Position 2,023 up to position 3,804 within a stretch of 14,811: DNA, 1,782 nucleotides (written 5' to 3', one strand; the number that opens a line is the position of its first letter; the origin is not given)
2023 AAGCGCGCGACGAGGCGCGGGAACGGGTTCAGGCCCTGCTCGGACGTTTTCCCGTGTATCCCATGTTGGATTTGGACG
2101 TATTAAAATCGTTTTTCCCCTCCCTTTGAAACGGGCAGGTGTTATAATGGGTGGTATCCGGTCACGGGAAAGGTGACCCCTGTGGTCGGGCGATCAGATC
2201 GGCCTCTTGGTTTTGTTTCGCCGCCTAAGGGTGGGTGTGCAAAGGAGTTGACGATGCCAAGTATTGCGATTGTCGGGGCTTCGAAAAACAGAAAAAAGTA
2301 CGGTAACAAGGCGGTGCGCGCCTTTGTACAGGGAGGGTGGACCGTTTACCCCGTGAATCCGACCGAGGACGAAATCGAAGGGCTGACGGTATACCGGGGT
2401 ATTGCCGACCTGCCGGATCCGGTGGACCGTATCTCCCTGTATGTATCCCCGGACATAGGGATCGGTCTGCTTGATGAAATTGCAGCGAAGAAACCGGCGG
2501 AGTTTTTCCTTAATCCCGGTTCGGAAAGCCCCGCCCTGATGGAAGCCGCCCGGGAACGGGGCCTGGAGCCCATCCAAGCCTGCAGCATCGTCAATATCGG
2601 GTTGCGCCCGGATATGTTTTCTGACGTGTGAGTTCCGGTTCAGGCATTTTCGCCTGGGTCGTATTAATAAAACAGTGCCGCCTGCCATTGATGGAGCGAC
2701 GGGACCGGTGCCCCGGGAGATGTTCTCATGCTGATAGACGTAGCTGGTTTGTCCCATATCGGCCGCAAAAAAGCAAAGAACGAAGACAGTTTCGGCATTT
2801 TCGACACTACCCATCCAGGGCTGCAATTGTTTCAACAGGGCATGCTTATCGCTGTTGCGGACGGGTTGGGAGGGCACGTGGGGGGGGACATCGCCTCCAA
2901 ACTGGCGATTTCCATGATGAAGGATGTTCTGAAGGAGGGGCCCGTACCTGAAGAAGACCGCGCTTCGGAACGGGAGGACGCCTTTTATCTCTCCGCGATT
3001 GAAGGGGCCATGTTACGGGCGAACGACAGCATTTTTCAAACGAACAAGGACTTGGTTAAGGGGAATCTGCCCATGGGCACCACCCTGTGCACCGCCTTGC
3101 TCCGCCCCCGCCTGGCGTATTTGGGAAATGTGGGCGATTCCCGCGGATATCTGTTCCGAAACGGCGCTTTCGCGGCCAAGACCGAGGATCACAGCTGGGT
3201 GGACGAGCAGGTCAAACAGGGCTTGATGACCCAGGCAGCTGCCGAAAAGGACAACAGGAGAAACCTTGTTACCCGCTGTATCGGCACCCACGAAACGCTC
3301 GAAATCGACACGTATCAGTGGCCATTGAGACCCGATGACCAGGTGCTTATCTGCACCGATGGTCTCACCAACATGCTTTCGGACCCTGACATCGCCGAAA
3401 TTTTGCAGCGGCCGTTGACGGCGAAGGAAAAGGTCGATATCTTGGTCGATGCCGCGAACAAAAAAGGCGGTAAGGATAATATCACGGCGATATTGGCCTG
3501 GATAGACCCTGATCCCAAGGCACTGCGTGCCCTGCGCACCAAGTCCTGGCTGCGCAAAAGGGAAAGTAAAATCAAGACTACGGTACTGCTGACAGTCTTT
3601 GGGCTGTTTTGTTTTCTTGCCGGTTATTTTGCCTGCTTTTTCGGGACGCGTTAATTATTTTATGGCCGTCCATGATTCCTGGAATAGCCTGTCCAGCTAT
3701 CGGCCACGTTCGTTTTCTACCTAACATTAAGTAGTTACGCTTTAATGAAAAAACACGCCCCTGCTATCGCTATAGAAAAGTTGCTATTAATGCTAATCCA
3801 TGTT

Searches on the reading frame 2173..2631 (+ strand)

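Call 8: search_protein_families(library=pfam, proteins=[window:2173-2631:+], max_evalue=0.001)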
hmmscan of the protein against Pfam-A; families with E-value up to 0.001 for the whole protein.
window:2173-2631:+ (152 aa): 1 family
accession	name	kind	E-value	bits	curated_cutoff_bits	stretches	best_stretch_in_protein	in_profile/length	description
PF13380.12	CoA_binding_2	-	3.6e-27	95.6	22.8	1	30-140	2-113/116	CoA binding domain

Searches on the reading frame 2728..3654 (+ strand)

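Call 8: search_protein_families(library=pfam, proteins=[window:2728-3654:+], max_evalue=0.001)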
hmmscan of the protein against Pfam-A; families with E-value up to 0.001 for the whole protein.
window:2728-3654:+ (308 aa): 3 families
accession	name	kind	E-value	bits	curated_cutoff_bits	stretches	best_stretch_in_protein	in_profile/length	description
PF13672.11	PP2C_2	-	9.9e-15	55.1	24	1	7-227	2-189/209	Protein phosphatase 2C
PF00481.26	PP2C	-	7.3e-11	42.7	20.3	1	51-252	43-255/255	Protein phosphatase 2C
PF07228.17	SpoIIE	-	4.5e-06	27.2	25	1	173-255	96-187/192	Stage II sporulation protein E (SpoIIE)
